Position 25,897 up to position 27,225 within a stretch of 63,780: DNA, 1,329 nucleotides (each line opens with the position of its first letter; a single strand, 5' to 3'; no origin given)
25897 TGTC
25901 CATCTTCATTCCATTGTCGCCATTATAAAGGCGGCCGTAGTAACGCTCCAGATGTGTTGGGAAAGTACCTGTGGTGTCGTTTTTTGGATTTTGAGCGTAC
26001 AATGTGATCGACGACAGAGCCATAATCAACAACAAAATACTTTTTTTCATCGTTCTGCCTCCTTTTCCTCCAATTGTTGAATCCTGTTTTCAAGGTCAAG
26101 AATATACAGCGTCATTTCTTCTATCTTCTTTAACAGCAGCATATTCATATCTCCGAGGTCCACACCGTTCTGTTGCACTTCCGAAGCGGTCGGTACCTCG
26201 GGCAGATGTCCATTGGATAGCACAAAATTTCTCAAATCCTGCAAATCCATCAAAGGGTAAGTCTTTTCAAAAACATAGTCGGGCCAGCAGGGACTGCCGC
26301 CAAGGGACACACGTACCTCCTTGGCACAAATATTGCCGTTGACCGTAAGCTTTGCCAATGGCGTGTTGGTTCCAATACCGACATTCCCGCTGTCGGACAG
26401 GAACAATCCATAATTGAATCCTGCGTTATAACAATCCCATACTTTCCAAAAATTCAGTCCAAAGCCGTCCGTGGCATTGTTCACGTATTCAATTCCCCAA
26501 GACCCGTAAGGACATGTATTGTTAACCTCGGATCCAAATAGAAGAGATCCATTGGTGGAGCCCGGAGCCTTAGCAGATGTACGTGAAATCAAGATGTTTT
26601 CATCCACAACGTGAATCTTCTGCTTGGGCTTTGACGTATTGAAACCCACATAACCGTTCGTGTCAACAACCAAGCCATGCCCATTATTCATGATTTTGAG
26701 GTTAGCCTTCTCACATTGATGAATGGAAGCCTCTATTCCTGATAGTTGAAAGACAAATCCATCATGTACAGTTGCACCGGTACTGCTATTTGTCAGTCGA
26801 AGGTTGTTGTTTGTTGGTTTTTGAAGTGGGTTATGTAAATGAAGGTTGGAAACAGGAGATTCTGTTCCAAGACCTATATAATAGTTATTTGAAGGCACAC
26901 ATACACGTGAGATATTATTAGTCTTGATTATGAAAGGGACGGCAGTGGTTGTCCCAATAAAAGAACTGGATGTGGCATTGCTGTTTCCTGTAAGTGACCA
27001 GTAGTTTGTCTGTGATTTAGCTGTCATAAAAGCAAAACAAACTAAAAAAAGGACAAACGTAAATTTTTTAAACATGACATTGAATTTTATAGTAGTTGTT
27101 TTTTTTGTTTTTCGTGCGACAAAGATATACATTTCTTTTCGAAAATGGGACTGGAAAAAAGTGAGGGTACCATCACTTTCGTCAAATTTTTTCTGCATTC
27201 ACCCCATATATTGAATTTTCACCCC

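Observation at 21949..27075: Uncharacterised six-gene operon coupling a T9SS-exported C10 protease to a tail-fibre-like protein, three 2-TM paralogues and a small OM barrel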

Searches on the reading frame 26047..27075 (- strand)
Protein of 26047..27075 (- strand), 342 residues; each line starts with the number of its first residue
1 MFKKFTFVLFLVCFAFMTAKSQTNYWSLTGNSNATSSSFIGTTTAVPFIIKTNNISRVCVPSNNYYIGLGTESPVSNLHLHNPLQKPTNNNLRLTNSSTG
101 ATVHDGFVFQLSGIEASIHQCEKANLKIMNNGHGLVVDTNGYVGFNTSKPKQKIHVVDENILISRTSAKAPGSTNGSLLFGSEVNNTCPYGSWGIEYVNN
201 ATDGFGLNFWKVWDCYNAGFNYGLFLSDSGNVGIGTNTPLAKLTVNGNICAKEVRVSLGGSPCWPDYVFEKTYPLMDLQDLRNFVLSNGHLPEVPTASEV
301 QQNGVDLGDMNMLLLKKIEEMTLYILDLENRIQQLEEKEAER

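Call 3: search_protein_families(library=pfam, proteins=[window:26047-27075:-], max_evalue=0.1)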
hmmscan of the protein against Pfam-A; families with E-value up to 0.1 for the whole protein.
window:26047-27075:- (342 aa): 0 families

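Call 4: search_protein_families(library=ncbifam, proteins=[window:26047-27075:-], max_evalue=0.1)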
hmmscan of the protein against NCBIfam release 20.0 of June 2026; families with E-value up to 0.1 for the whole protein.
window:26047-27075:- (342 aa): 0 families

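Call 13: find_homologous_proteins(query=window:26047-27075:-)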
Query window:26047-27075:- (342 aa): 5703 proteins with E <= 0.001 among 7360 candidates; the best 120 are listed.
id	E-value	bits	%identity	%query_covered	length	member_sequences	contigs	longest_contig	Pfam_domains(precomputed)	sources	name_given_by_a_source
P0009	2.0e-231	785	100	100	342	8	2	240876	-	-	-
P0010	2.7e-175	601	77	100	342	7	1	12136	-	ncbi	-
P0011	2.2e-174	598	77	100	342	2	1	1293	-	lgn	-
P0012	6.2e-131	455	61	93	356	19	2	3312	-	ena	-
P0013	4.3e-130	452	59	99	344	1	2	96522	-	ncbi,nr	ncbi:MAG: hypothetical protein MJZ57_00370 [Bacteroidales bacterium]|nr:hypothetical protein [Bacter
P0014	4.8e-129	449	59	99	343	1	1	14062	-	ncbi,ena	-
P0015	4.9e-129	449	58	99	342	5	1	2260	-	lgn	-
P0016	2.4e-126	440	61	94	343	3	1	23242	-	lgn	-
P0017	1.6e-125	437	59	97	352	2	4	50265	-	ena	-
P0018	3.0e-124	433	59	98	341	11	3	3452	-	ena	-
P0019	9.2e-122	425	56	98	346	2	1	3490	-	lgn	-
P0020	3.0e-121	423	57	97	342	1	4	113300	-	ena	-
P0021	3.4e-120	420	56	96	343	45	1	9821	-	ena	-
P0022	3.0e-119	416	54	99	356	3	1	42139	-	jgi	-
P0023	5.0e-119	416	57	98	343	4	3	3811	-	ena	-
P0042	1.4e-112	394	54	97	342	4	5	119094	-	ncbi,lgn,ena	-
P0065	1.1e-87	313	65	63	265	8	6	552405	-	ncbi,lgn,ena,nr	ncbi:MAG: hypothetical protein IJQ94_02480 [Bacteroidales bacterium]|nr:hypothetical protein [Bacter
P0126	6.6e-69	251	37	100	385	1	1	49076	-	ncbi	-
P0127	6.7e-69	251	42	93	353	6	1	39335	-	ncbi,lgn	-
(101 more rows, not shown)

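Call 20: find_encoding_contigs(protein=P0013, flank=8000, max_places=3)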
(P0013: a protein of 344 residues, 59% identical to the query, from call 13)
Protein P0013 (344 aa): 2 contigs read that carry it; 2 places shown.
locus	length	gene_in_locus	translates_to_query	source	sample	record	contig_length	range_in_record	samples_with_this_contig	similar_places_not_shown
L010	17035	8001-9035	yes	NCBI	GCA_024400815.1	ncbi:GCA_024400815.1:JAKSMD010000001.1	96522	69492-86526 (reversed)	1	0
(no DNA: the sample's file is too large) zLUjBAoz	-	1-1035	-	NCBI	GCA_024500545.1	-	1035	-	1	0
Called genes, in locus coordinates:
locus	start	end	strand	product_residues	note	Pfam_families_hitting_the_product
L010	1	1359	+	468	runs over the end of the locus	PF13537:GATase_7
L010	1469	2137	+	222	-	PF02592:Vut_1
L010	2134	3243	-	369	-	PF03486:HI0933_like, PF13450:NAD_binding_8 (faint), PF22780:HI0933_like_1st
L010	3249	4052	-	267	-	PF00459:Inositol_P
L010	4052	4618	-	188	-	PF00625:Guanylate_kin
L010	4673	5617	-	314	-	PF02588:YitT_membrane, PF10035:DUF2179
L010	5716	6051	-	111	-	PF05437:AzlD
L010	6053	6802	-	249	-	PF03591:AzlC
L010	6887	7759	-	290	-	-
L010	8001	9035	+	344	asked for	-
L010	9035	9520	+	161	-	-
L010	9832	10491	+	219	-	-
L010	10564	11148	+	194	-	PF13645:YkuD_2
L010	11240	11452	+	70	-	PF12668:DUF3791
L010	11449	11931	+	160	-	PF13151:DUF3990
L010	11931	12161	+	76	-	-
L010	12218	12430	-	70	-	-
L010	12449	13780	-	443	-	PF28550:DUF8436, PF01266:DAO (faint), PF03486:HI0933_like (faint), PF07992:Pyr_redox_2 (faint), PF21688:FAD-depend_C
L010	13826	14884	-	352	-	PF00106:adh_short (weak), PF01073:3Beta_HSD, PF01370:Epimerase, PF02719:Polysacc_synt_2, PF04321:RmlD_sub_bind, PF07993:NAD_binding_4, PF16363:GDP_Man_Dehyd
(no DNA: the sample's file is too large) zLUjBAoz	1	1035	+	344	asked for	?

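Call 21: find_encoding_contigs(protein=P0042, flank=8000, max_places=3)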
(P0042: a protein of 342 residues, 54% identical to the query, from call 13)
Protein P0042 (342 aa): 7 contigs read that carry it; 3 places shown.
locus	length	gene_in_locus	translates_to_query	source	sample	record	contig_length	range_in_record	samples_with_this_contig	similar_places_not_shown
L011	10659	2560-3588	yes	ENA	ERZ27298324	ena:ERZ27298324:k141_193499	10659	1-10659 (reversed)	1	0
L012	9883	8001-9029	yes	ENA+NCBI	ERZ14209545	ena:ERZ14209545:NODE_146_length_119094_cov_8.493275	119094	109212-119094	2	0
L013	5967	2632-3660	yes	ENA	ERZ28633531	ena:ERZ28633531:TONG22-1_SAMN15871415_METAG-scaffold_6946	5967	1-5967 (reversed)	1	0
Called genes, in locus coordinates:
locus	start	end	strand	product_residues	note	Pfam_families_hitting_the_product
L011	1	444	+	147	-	?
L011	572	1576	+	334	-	PF04397:LytTR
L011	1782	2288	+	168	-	-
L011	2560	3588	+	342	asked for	-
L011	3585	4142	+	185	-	-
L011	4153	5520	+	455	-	PF01640:Peptidase_C10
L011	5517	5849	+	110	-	PF18962:Por_Secre_tail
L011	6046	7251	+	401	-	-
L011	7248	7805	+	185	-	-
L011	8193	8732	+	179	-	PF21857:DUF6913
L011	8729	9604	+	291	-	PF00701:DHDPS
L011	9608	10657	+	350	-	?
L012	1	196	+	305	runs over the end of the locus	PF16119:DUF4835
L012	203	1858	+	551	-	PF02463:SMC_N, PF13175:AAA_15, PF13476:AAA_23, PF13304:AAA_21 (faint)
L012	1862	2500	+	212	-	-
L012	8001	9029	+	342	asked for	-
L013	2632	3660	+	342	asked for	-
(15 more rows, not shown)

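Call 26: search_solved_structures(query=A3, max_evalue=1, show_alignments=2)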
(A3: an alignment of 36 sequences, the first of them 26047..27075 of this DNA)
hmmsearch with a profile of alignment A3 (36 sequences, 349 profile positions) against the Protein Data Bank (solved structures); distinct sequences matched with E-value up to 1: 6.
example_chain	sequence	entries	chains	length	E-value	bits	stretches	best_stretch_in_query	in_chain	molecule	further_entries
8ond_A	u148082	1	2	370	3e-15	59.8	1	46-257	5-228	bd2133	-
8ojn_C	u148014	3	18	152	4.7e-09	39.4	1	40-163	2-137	Cell wall surface anchor family protein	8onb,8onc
8oml_A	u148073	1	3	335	3.2e-05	26.8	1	195-257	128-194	Cell wall surface anchor family protein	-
8on4_A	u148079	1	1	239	0.00065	22.5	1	195-257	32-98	Cell wall surface anchor family protein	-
8ol4_A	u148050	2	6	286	0.0043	19.8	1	128-257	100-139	Cell wall surface anchor family protein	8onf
8pdz_R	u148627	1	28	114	0.84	12.3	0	217-256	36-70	DUF3992 domain-containing protein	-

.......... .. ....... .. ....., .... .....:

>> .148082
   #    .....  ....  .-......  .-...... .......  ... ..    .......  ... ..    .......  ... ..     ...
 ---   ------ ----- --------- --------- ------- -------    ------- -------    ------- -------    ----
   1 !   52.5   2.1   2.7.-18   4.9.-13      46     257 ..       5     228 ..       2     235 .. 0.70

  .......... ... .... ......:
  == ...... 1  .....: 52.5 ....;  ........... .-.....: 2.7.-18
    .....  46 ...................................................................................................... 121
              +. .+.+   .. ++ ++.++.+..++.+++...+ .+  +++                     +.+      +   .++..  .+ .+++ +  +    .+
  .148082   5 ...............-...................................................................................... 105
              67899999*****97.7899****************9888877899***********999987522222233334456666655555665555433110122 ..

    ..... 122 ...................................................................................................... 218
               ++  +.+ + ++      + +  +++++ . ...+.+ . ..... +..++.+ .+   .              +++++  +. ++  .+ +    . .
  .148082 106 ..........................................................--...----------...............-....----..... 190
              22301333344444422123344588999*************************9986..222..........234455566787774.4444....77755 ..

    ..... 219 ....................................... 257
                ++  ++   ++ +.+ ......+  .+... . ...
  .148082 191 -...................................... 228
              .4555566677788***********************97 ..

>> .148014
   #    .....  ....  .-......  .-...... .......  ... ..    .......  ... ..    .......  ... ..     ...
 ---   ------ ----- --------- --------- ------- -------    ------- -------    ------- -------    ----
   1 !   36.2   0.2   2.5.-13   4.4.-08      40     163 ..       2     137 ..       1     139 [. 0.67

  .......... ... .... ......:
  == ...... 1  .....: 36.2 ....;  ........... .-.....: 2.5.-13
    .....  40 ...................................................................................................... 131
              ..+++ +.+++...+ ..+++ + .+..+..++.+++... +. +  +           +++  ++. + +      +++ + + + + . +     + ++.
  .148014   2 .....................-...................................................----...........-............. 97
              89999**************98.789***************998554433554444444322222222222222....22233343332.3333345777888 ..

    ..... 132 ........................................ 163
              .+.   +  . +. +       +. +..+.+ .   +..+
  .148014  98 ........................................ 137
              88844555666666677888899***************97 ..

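Call 27: search_protein_families(library=phrogs, proteins=[window:26047-27075:-], max_evalue=0.01)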
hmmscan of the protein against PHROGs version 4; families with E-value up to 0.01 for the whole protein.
window:26047-27075:- (342 aa): 3 families
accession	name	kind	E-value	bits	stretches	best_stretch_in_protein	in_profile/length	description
phrog_9942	-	tail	4e-06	26.1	1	130-253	174-301/1178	tail fiber protein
phrog_18345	-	tail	2.9e-05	23.6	0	67-160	444-547/956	tail fiber protein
phrog_26019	-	unknown function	0.0011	17.6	1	215-252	1180-1217/1347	-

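Call 33: predict_structure(alignment_id=A3)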
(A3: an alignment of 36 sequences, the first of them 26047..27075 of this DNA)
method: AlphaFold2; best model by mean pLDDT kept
length: 342 residues; sequences in the alignment: 36
mean_pLDDT: 75.8   pTM: 0.44
mean pLDDT of the five models: 75.8, 71.8, 70.6, 68.4, 66.6
residues with pLDDT >= 90: 49; 70-90: 191; 50-70: 68; < 50: 34
segments of 3 or more residues with pLDDT < 50: 21-41
pLDDT, mean of each block of 10 residues (from residue 1): 72 68 45 43 70 85 87 90 74 91 91 89 90 88 82 58 52 62 64 83 90 80 91 89 71 51 54 77 88 83 73 79 84 86 71
secondary structure, 60 per line:
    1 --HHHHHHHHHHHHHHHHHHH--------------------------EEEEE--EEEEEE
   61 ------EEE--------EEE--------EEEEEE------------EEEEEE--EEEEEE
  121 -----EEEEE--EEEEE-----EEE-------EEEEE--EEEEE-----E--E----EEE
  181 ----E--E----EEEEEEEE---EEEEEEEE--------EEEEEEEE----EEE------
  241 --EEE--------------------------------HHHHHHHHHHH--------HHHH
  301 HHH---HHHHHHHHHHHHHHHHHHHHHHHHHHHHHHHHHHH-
elements in order: H3-21 E48-52 E55-60 E67-69 E78-80 E89-94 E107-112 E115-120 E126-130 E133-137 E143-145 E153-157 E160-164 E178-180 E193-200 E204-211 E220-227 E232-234 E243-245 H278-288 H297-303 H307-341

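Call 37: fold_search(model_id=the predicted structure, library=pdb)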
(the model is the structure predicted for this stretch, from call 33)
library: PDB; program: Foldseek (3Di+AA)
matches with E <= 10: 148; with E <= 0.001: 7
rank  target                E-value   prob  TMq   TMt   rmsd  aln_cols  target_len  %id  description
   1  8ond_A                5.1e-06  1.00  0.22  0.21  16.7       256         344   19  Structure of the C-terminal domains of the Bdellovibrio bacteriovorus Bd2133 fibre (released 2023-10-25)
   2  8oml_A                3.3e-05  1.00  0.18  0.18  17.4       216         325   14  Crystal structure of Bdellovibrio bacteriovorus Bd1334 C-terminal domains (released 2023-10-25)
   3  8oml_C                5.0e-05  1.00  0.17  0.17  17.1       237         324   15  Crystal structure of Bdellovibrio bacteriovorus Bd1334 C-terminal domains (released 2023-10-25)
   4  8ond_B                1.1e-04  1.00  0.20  0.20  16.1       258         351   19  Structure of the C-terminal domains of the Bdellovibrio bacteriovorus Bd2133 fibre (released 2023-10-25)
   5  8onc_A                5.1e-04  1.00  0.22  0.45  15.5       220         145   13  Structure of the C-terminal beta helix domain of the Bdellovibrio bacteriovorus Bd3182 fibre (released 2023-10-25)
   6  8onc_B                6.5e-04  1.00  0.19  0.38  16.1       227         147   14  Structure of the C-terminal beta helix domain of the Bdellovibrio bacteriovorus Bd3182 fibre (released 2023-10-25)
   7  8oml_B                8.1e-04  0.99  0.17  0.18  18.7       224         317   15  Crystal structure of Bdellovibrio bacteriovorus Bd1334 C-terminal domains (released 2023-10-25)
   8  8ojn_A                1.7e-02  0.99  0.20  0.46  17.6       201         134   14  Structure of the C-terminal beta helix domain of the Bdellovibrio bacteriovorus Bd3182 fibre (released 2023-10-25)
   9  8ol4_A                1.8e-02  0.96  0.16  0.21   9.4       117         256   24  Structure of the C-terminal domains of the Bdellovibrio bacteriovorus Bd2439 fibre in complex with GlcNAc (released 2023-10-25)
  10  8onf_A                2.1e-02  0.96  0.16  0.20   9.4       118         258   24  Crystal structure of Bdellovibrio bacteriovorus Bd2439 fibre C-terminal domains with ethylene glycol (released 2023-10-25)
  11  8onf_B                2.6e-02  0.93  0.15  0.20   9.2       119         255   25  Crystal structure of Bdellovibrio bacteriovorus Bd2439 fibre C-terminal domains with ethylene glycol (released 2023-10-25)
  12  8onb_B                5.2e-02  0.97  0.22  0.50  14.1       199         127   12  Structure of the C-terminal beta helix domain of the Bdellovibrio bacteriovorus Bd3182 fibre (released 2023-10-25)
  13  8onb_F                7.3e-02  0.99  0.21  0.49   5.2       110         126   16  Structure of the C-terminal beta helix domain of the Bdellovibrio bacteriovorus Bd3182 fibre (released 2023-10-25)
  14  4uxg_K                9.2e-02  0.15  0.15  0.14  13.8       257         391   16  Crystal structure of the carboxy-terminal region of the bacteriophage T4 proximal long tail fibre protein gp34, R32 na (released 2015-09-30)
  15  8onb_A                9.7e-02  0.97  0.20  0.51   8.7       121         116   18  Structure of the C-terminal beta helix domain of the Bdellovibrio bacteriovorus Bd3182 fibre (released 2023-10-25)
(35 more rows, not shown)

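Call 45: search_protein_families(library=pfam, proteins=[L010:9832-10491:+, L011:3585-4142:+], max_evalue=5)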
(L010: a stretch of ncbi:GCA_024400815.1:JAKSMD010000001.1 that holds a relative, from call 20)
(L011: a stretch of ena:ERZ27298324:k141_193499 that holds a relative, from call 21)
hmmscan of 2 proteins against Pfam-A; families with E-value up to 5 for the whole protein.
L010:9832-10491:+ (219 aa): 2 families
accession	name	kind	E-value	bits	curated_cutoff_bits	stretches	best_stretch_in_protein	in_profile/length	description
PF13505.12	OMP_b-brl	-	0.0002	22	28.7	1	94-180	78-148/175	Outer membrane protein beta-barrel domain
PF08138.16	Sex_peptide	-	0.075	13.6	25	1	5-21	3-19/55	Sex peptide (SP) family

L011:3585-4142:+ (185 aa): 0 families

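Call 55: search_solved_structures(query=L011:3585-4142:+, max_evalue=10)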
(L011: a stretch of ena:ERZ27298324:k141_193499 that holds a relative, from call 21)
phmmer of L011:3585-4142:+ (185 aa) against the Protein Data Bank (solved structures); distinct sequences matched with E-value up to 10: 1.
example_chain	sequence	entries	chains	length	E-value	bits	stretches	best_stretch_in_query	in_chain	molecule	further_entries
5a5c_A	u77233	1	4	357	0.015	18.1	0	123-155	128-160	LRRTM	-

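Call 62: find_encoding_contigs(protein=P0065, flank=6000, max_places=4)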
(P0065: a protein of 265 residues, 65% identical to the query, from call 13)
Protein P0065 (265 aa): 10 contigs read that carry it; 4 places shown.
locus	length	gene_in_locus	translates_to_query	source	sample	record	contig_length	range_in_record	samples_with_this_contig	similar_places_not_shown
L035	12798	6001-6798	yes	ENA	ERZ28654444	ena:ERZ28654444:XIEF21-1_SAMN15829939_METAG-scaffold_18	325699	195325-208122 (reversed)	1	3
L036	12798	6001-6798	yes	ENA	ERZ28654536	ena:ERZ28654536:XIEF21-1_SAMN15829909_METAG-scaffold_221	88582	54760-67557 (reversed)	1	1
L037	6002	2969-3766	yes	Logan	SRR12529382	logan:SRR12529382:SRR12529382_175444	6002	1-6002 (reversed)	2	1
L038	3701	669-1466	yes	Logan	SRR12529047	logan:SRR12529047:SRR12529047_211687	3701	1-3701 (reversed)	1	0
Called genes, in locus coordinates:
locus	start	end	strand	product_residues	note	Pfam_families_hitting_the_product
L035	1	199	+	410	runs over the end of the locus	PF01136:Peptidase_U32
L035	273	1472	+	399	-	PF00871:Acetate_kinase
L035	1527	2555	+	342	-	PF21016:RlmN_N, PF04055:Radical_SAM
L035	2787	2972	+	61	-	PF12784:PDDEXK_2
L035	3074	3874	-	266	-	PF04397:LytTR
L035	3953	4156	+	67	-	-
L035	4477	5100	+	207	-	-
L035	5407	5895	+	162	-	-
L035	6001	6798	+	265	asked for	-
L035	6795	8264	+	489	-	PF03935:SKN1_KRE6_Sbg1 (faint), PF00722:Glyco_hydro_16, PF26113:GH16_XgeA, PF18962:Por_Secre_tail (weak)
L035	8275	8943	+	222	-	-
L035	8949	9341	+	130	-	-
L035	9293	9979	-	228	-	PF01209:Ubie_methyltran, PF13489:Methyltransf_23, PF12847:Methyltransf_18 (weak), PF13847:Methyltransf_31, PF08241:Methyltransf_11, PF08242:Methyltransf_12, PF13649:Methyltransf_25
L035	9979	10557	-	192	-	PF01613:Flavin_Reduct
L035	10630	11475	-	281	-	PF00582:Usp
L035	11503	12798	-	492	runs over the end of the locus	PF00478:IMPDH, PF00571:CBS, PF01070:FMN_dh (weak), PF03060:NMO (weak)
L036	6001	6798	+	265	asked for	-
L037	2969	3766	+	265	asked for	-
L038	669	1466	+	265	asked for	-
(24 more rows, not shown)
